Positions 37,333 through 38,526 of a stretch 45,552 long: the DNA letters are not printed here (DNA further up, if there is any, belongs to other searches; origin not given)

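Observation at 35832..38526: Uncharacterised RiPP-like cassette: HprK-related kinase, PqqD-like chaperone, SPASM radical-SAM enzyme and two tandem precursor peptides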

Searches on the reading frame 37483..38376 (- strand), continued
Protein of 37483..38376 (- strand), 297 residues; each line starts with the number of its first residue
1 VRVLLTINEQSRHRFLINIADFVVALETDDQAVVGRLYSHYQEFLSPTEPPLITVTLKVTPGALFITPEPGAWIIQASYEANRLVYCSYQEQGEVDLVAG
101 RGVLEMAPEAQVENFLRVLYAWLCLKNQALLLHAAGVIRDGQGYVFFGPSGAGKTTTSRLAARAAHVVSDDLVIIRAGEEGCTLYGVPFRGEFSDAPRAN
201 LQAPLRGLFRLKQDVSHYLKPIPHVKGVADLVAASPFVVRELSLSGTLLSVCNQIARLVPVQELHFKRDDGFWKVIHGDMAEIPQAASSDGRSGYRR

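Call 26: search_protein_families(library=ncbifam, proteins=[L069:445-1260:+, L069:1264-1578:+, L069:1581-2750:+, L085:6935-7816:+, L085:8073-9074:+, L077:6998-7804:+, L077:8077-9120:+, L063:6881-7864:+, L063:8104-9120:+, L054:6890-7873:+], max_evalue=0.00001)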
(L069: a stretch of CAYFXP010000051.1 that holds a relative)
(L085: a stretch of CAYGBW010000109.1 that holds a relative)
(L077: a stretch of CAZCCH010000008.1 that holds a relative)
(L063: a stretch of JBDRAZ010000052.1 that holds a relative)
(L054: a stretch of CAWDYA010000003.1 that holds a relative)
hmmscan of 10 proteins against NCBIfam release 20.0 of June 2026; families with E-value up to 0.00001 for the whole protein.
L069:445-1260:+ (271 aa): 2 families
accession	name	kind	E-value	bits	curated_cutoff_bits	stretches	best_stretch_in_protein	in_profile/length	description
TIGR04249.1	SCM_chp_ScmC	equivalog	1.6e-11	44.1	125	1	110-204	117-218/292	SynChlorMet cassette protein ScmC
TIGR04352.1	HprK_rel_A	equivalog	3e-06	26.5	200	1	117-168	95-148/280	HprK-related kinase A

L069:1264-1578:+ (104 aa): 4 families
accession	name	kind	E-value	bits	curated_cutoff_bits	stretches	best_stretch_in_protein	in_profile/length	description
TIGR03859.1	PQQ_PqqD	equivalog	5.4e-09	35.8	46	1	31-95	19-81/81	pyrroloquinoline quinone biosynthesis peptide chaperone PqqD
NF033536.1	lasso_PqqD_Bac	exception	7.1e-09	35.7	80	1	25-95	17-87/88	lasso peptide biosynthesis PqqD family chaperone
TIGR04302.1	geo_PqqD_fam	equivalog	3.7e-07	30.5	100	1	33-94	40-100/102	GeoRSP system PqqD family peptide chaperone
TIGR04248.1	SCM_PqqD_rel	equivalog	1.4e-06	28.4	100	1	26-91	13-78/84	SynChlorMet cassette protein ScmD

L069:1581-2750:+ (389 aa): 64 families (the best 25 are shown)
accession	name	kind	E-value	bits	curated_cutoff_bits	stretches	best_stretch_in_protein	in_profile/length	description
TIGR04545.1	rSAM_ahbD_hemeb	equivalog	1.1e-43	150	500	2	24-191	2-171/339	heme b synthase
NF045574.1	sacti_mat_StsB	exception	2.5e-38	132.1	625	2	23-184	97-258/466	StsB family radical SAM/SPASM domain sactipeptide maturase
TIGR04055.1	rSAM_NirJ2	equivalog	7e-38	131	500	2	24-188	2-167/326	putative heme d1 biosynthesis radical SAM protein NirJ2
TIGR04051.1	rSAM_NirJ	equivalog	1.2e-35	123.1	515.45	1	24-187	4-168/354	heme d1 biosynthesis radical SAM protein NirJ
TIGR03962.1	mycofact_rSAM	equivalog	3.1e-34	118.6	265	1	20-326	10-331/339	mycofactocin radical SAM maturase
TIGR04053.2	TIGR04053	equivalog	7.9e-34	117.5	395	1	21-188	7-179/366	TIGR04053 family radical SAM/SPASM domain-containing protein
TIGR04250.1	SCM_rSAM_ScmE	equivalog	7.9e-32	110.5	400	2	22-181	3-164/358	SynChlorMet cassette radical SAM/SPASM protein ScmE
NF050035.1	rSAM_WgK_link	exception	2.7e-29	102.3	650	2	21-224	8-211/367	radical SAM/SPASM peptide maturase WgkB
TIGR04303.1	GeoRSP_rSAM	equivalog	2.4e-28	99.7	400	1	20-186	3-168/325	GeoRSP system radical SAM/SPASM protein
TIGR04546.1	rSAM_ahbC_deAc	equivalog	5.9e-28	97.8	650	1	24-183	41-201/390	12,18-didecarboxysiroheme deacetylase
TIGR04340.1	rSAM_ACGX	hypoth_equivalog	3.8e-26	92.1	400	2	22-177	3-164/341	radical SAM/SPASM domain protein, ACGX system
TIGR02109.1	PQQ_syn_pqqE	equivalog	9.9e-26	90.5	381.35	1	18-188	3-175/358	pyrroloquinoline quinone biosynthesis protein PqqE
TIGR04133.1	rSAM_w_lipo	hypoth_equivalog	1.7e-25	89.7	425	1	22-305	24-328/350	TIGR04133 family radical SAM/SPASM protein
TIGR04347.1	pseudo_SAM_Halo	equivalog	1.2e-24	87.3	525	1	23-187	39-204/390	TIGR04347 family pseudo-SAM/SPASM protein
TIGR04054.1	rSAM_NirJ1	equivalog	1.7e-24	86.2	650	1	23-152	37-167/387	putative heme d1 biosynthesis radical SAM protein NirJ1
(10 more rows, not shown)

L085:6935-7816:+ (293 aa): 0 families

L085:8073-9074:+ (333 aa): 56 families (the best 25 are shown)
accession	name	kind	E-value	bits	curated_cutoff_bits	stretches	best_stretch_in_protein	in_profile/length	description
TIGR04545.1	rSAM_ahbD_hemeb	equivalog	1.2e-50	172.9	500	2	24-187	2-168/339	heme b synthase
TIGR04055.1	rSAM_NirJ2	equivalog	6.9e-49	167.1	500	2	24-186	2-166/326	putative heme d1 biosynthesis radical SAM protein NirJ2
TIGR03962.1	mycofact_rSAM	equivalog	4.2e-43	147.8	265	1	20-302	10-310/339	mycofactocin radical SAM maturase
TIGR04053.2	TIGR04053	equivalog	2.3e-37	129.1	395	2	20-186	6-178/366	TIGR04053 family radical SAM/SPASM domain-containing protein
TIGR04051.1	rSAM_NirJ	equivalog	1.7e-36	126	515.45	1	24-173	4-155/354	heme d1 biosynthesis radical SAM protein NirJ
TIGR04546.1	rSAM_ahbC_deAc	equivalog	6.8e-35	120.6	650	1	24-170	41-189/390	12,18-didecarboxysiroheme deacetylase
TIGR04303.1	GeoRSP_rSAM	equivalog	1.4e-31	110.3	400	1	20-183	3-166/325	GeoRSP system radical SAM/SPASM protein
TIGR04054.1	rSAM_NirJ1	equivalog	4.2e-30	104.6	650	1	24-163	38-179/387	putative heme d1 biosynthesis radical SAM protein NirJ1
TIGR04347.1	pseudo_SAM_Halo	equivalog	4.4e-29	101.9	525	1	23-170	39-188/390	TIGR04347 family pseudo-SAM/SPASM protein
NF050035.1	rSAM_WgK_link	exception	1.1e-28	100.4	650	2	22-159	9-149/367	radical SAM/SPASM peptide maturase WgkB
TIGR04250.1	SCM_rSAM_ScmE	equivalog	1.8e-28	99.5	400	2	26-176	7-160/358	SynChlorMet cassette radical SAM/SPASM protein ScmE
NF045574.1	sacti_mat_StsB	exception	1.2e-27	96.9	625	1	24-163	98-238/466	StsB family radical SAM/SPASM domain sactipeptide maturase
TIGR02109.1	PQQ_syn_pqqE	equivalog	3.7e-27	95.2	381.35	1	20-188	5-176/358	pyrroloquinoline quinone biosynthesis protein PqqE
TIGR04251.1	SCM_rSAM_ScmF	equivalog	2.7e-24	86.2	400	1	25-202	7-190/353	SynChlorMet cassette radical SAM/SPASM protein ScmF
TIGR03913.1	rad_SAM_trio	equivalog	2.3e-21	75.8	591.75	1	8-163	5-161/477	GDL motif peptide-associated radical SAM/SPASM maturase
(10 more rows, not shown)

L077:6998-7804:+ (268 aa): 3 families
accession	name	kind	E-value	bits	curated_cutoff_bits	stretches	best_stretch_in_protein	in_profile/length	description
TIGR04249.1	SCM_chp_ScmC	equivalog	2.7e-09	36.8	125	1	101-200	110-215/292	SynChlorMet cassette protein ScmC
TIGR04352.1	HprK_rel_A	equivalog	2.7e-07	30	200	1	114-170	93-151/280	HprK-related kinase A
TIGR04355.1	HprK_rel_B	hypoth_equivalog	2.8e-07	30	200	0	102-146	129-173/351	HprK-related kinase B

L077:8077-9120:+ (347 aa): 60 families (the best 25 are shown)
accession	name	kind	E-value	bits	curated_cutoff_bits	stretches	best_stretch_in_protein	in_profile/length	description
TIGR04545.1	rSAM_ahbD_hemeb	equivalog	4e-45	154.7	500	2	27-190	3-168/339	heme b synthase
TIGR04055.1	rSAM_NirJ2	equivalog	4e-42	144.9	500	2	28-189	4-166/326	putative heme d1 biosynthesis radical SAM protein NirJ2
TIGR03962.1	mycofact_rSAM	equivalog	1.6e-40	139.3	265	1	22-314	10-316/339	mycofactocin radical SAM maturase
TIGR04053.2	TIGR04053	equivalog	8.5e-40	137.1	395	2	21-186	5-175/366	TIGR04053 family radical SAM/SPASM domain-containing protein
TIGR04051.1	rSAM_NirJ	equivalog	1.1e-35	123.2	515.45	1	27-189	5-168/354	heme d1 biosynthesis radical SAM protein NirJ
NF045574.1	sacti_mat_StsB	exception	1.8e-33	116.1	625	1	28-331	100-415/466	StsB family radical SAM/SPASM domain sactipeptide maturase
TIGR04303.1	GeoRSP_rSAM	equivalog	1.1e-30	107.3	400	1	23-322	4-317/325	GeoRSP system radical SAM/SPASM protein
TIGR04546.1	rSAM_ahbC_deAc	equivalog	1.1e-29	103.5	650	1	26-183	41-199/390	12,18-didecarboxysiroheme deacetylase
NF050035.1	rSAM_WgK_link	exception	3e-29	102.2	650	2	29-180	14-167/367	radical SAM/SPASM peptide maturase WgkB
TIGR02109.1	PQQ_syn_pqqE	equivalog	3.4e-29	101.9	381.35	1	21-184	4-169/358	pyrroloquinoline quinone biosynthesis protein PqqE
TIGR04250.1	SCM_rSAM_ScmE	equivalog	5.6e-29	101.2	400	2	29-183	8-164/358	SynChlorMet cassette radical SAM/SPASM protein ScmE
TIGR04054.1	rSAM_NirJ1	equivalog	8.3e-28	97.1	650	1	26-180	38-193/387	putative heme d1 biosynthesis radical SAM protein NirJ1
NF012164.0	AlbA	equivalog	4.9e-26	91.2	850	1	20-312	109-412/442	subtilosin maturase AlbA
TIGR04133.1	rSAM_w_lipo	hypoth_equivalog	2e-25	89.5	425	1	12-309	12-328/350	TIGR04133 family radical SAM/SPASM protein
TIGR04347.1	pseudo_SAM_Halo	equivalog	4.3e-25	88.8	525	1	19-202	34-219/390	TIGR04347 family pseudo-SAM/SPASM protein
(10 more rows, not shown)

L063:6881-7864:+ (327 aa): 2 families
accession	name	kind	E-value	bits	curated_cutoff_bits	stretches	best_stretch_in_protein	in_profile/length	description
TIGR04355.1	HprK_rel_B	hypoth_equivalog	1.5e-07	30.9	200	0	152-226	126-202/351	HprK-related kinase B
TIGR04249.1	SCM_chp_ScmC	equivalog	6e-07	29.1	125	1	167-314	122-285/292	SynChlorMet cassette protein ScmC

L063:8104-9120:+ (338 aa): 58 families (the best 25 are shown)
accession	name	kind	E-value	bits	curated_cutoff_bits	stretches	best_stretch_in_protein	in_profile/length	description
TIGR04545.1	rSAM_ahbD_hemeb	equivalog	1e-32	114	500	2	21-163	2-147/339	heme b synthase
TIGR04051.1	rSAM_NirJ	equivalog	5.7e-29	101.2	515.45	1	19-183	2-168/354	heme d1 biosynthesis radical SAM protein NirJ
TIGR04055.1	rSAM_NirJ2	equivalog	1.9e-27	96.7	500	2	23-159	4-142/326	putative heme d1 biosynthesis radical SAM protein NirJ2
NF045574.1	sacti_mat_StsB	exception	2.2e-26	92.8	625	1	20-156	97-234/466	StsB family radical SAM/SPASM domain sactipeptide maturase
TIGR02109.1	PQQ_syn_pqqE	equivalog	4.2e-24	85.1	381.35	1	21-162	9-153/358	pyrroloquinoline quinone biosynthesis protein PqqE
NF050035.1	rSAM_WgK_link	exception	6.3e-24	84.6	650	1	24-195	14-188/367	radical SAM/SPASM peptide maturase WgkB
TIGR04546.1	rSAM_ahbC_deAc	equivalog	8e-23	80.9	650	1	10-198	32-220/390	12,18-didecarboxysiroheme deacetylase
TIGR03962.1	mycofact_rSAM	equivalog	2e-22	79.9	265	1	22-159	15-154/339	mycofactocin radical SAM maturase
TIGR04053.2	TIGR04053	equivalog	2.4e-22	79.7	395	1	21-184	10-179/366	TIGR04053 family radical SAM/SPASM domain-containing protein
TIGR04054.1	rSAM_NirJ1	equivalog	1.1e-21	76.9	650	1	19-150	36-169/387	putative heme d1 biosynthesis radical SAM protein NirJ1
TIGR04303.1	GeoRSP_rSAM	equivalog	1.5e-21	77.3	400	1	24-159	10-145/325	GeoRSP system radical SAM/SPASM protein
TIGR04103.1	rSAM_nif11_3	equivalog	1.2e-20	73.6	725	1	18-157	4-144/412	nif11-class peptide radical SAM maturase 3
TIGR04250.1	SCM_rSAM_ScmE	equivalog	5.1e-20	71.7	400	1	23-161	7-148/358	SynChlorMet cassette radical SAM/SPASM protein ScmE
TIGR02668.1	moaA_archaeal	equivalog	5.7e-20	71.5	325.25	1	16-156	7-154/303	GTP 3',8-cyclase MoaA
TIGR04317.1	W_rSAM_matur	equivalog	4.3e-19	68.8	380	1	21-164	6-150/349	tungsten cofactor oxidoreductase radical SAM maturase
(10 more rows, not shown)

L054:6890-7873:+ (327 aa): 1 family
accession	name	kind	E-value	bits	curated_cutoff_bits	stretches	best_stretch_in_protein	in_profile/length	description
TIGR04249.1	SCM_chp_ScmC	equivalog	3.4e-08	33.2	125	1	149-267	113-236/292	SynChlorMet cassette protein ScmC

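Call 39: predict_structure(alignment_id=A2)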
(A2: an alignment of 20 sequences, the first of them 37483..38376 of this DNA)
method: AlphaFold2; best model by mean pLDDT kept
length: 297 residues; sequences in the alignment: 20
mean_pLDDT: 90.4   pTM: 0.86
mean pLDDT of the five models: 90.4, 89.5, 88.7, 88.6, 88.1
residues with pLDDT >= 90: 246; 70-90: 22; 50-70: 9; < 50: 20
segments of 3 or more residues with pLDDT < 50: 3-8, 283-296
pLDDT, mean of each block of 10 residues (from residue 1): 50 95 98 94 94 98 93 89 96 98 97 96 98 97 96 93 94 96 95 79 98 96 97 96 96 97 96 88 46 42
secondary structure, 60 per line:
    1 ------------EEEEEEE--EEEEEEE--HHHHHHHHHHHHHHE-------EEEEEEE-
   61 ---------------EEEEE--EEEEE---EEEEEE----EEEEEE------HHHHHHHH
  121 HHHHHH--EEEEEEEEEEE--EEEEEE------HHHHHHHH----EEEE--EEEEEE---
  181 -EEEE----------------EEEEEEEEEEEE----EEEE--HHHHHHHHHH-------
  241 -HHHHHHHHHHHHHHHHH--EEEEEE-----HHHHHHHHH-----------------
elements in order: E13-19 E22-28 H31-44 E53-59 E76-80 E83-87 E91-96 E101-106 H113-126 E129-139 E142-147 H154-161 E166-169 E172-177 E182-185 E202-213 E218-221 H224-233 H242-258 E261-266 H272-280

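Call 42: fold_search(model_id=the predicted structure, library=pdb)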
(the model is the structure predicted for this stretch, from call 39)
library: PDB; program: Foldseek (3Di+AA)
matches with E <= 10: 401; with E <= 0.001: 59
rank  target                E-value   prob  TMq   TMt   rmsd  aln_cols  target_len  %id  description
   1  2pc9_B                2.7e-08  1.00  0.51  0.32   7.1       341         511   11  Crystal Structure Of ATP-Dependent Phosphoenolpyruvate Carboxykinase From Thermus thermophilus HB8 (released 2007-10-02)
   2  1ayl                  3.2e-08  1.00  0.53  0.33   7.3       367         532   11  PHOSPHOENOLPYRUVATE CARBOXYKINASE (released 1997-01-11)
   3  6com                  3.6e-08  1.00  0.53  0.33   7.6       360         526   12  2.3A crystal structure of E. coli phosphoenolpyruvate carboxykinase mutant Asp269Asn (released 2018-04-04)
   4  6asi                  4.4e-08  1.00  0.47  0.29   8.7       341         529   13  E. coli phosphoenolpyruvate carboxykinase G209S mutant bound to methanesulfonate (released 2018-08-29)
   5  1oen                  6.3e-08  1.00  0.53  0.33   7.8       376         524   12  PHOSPHOENOLPYRUVATE CARBOXYKINASE (released 1996-11-08)
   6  2pc9_C                6.7e-08  1.00  0.52  0.32   6.6       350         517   11  Crystal Structure Of ATP-Dependent Phosphoenolpyruvate Carboxykinase From Thermus thermophilus HB8 (released 2007-10-02)
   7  6asm                  1.0e-07  1.00  0.48  0.30   8.3       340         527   14  E. coli phosphoenolpyruvate carboxykinase G209S K212C mutant bound to thiosulfate (released 2018-08-29)
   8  1xkv_B                1.1e-07  1.00  0.53  0.33   6.8       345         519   11  Crystal Structure Of ATP-Dependent Phosphoenolpyruvate Carboxykinase From Thermus thermophilus HB8 (released 2005-10-11)
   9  6v2l                  1.3e-07  1.00  0.52  0.32   8.0       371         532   13  E. coli Phosphoenolpyruvate carboxykinase S250A (released 2019-12-11)
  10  1ii2_B                1.5e-07  1.00  0.52  0.33   6.7       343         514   12  Crystal Structure of Phosphoenolpyruvate Carboxykinase (PEPCK) from Trypanosoma cruzi (released 2001-11-21)
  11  1j3b_B                1.5e-07  1.00  0.53  0.33   7.0       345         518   12  Crystal structure of ATP-dependent phosphoenolpyruvate carboxykinase from Thermus thermophilus HB8 (released 2003-02-11)
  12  1aq2                  1.6e-07  1.00  0.52  0.32   7.0       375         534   12  PHOSPHOENOLPYRUVATE CARBOXYKINASE (released 1998-10-14)
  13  1j3b_A                1.7e-07  1.00  0.51  0.32   7.1       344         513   13  Crystal structure of ATP-dependent phosphoenolpyruvate carboxykinase from Thermus thermophilus HB8 (released 2003-02-11)
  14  9a4u_A                1.7e-07  1.00  0.48  0.30   8.2       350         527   11  Integrative model of PCKA-QOX2 by crosslinking MS and deep learning (released 2024-09-18)
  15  6asn                  1.7e-07  1.00  0.49  0.30   7.7       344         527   11  E. coli phosphoenolpyruvate carboxykinase K212I F216V mutant bound to methanesulfonate (released 2018-08-29)
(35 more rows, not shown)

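Call 43: search_protein_families(library=ncbifam, proteins=[L069:2793-3386:+, L054:6386-6841:+, L031:5252-5764:+], max_evalue=0.01)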
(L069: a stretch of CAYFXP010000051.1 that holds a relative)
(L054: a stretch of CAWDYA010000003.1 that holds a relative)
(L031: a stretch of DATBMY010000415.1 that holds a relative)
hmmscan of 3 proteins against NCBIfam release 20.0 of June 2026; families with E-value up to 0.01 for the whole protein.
L069:2793-3386:+ (197 aa): 4 families
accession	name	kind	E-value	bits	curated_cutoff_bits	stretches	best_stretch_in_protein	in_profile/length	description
TIGR02228.1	sigpep_I_arch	equivalog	2.5e-18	66.4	51.85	1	33-121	30-120/158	signal peptidase I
NF046067.1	SigPepSipWBacil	equivalog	3.8e-11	42.9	190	1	40-107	44-112/189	signal peptidase I SipW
TIGR02227.1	sigpep_I_bact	equivalog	3.4e-06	27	47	1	37-97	22-85/162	signal peptidase I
TIGR02754.1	sod_Ni_protease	equivalog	0.0013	19.1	63.25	1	38-90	1-58/90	nickel-type superoxide dismutase maturation protease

L054:6386-6841:+ (151 aa): 4 families
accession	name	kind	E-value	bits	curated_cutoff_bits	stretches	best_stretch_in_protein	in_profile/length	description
TIGR02228.1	sigpep_I_arch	equivalog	1.6e-13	50.9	51.85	1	21-113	28-121/158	signal peptidase I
TIGR02227.1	sigpep_I_bact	equivalog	2.3e-07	30.8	47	1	26-75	22-75/162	signal peptidase I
NF046067.1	SigPepSipWBacil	equivalog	7.2e-06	25.7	190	1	25-76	39-91/189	signal peptidase I SipW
TIGR02754.1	sod_Ni_protease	equivalog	0.0011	19.4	63.25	1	28-78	2-56/90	nickel-type superoxide dismutase maturation protease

L031:5252-5764:+ (170 aa): 3 families
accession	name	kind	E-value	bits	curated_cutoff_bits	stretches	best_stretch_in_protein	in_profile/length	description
TIGR02228.1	sigpep_I_arch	equivalog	4.6e-11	42.8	51.85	1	27-111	31-121/158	signal peptidase I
TIGR02754.1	sod_Ni_protease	equivalog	1.4e-06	28.6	63.25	1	34-95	4-70/90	nickel-type superoxide dismutase maturation protease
TIGR02227.1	sigpep_I_bact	equivalog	9.7e-05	22.3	47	1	30-79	22-76/162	signal peptidase I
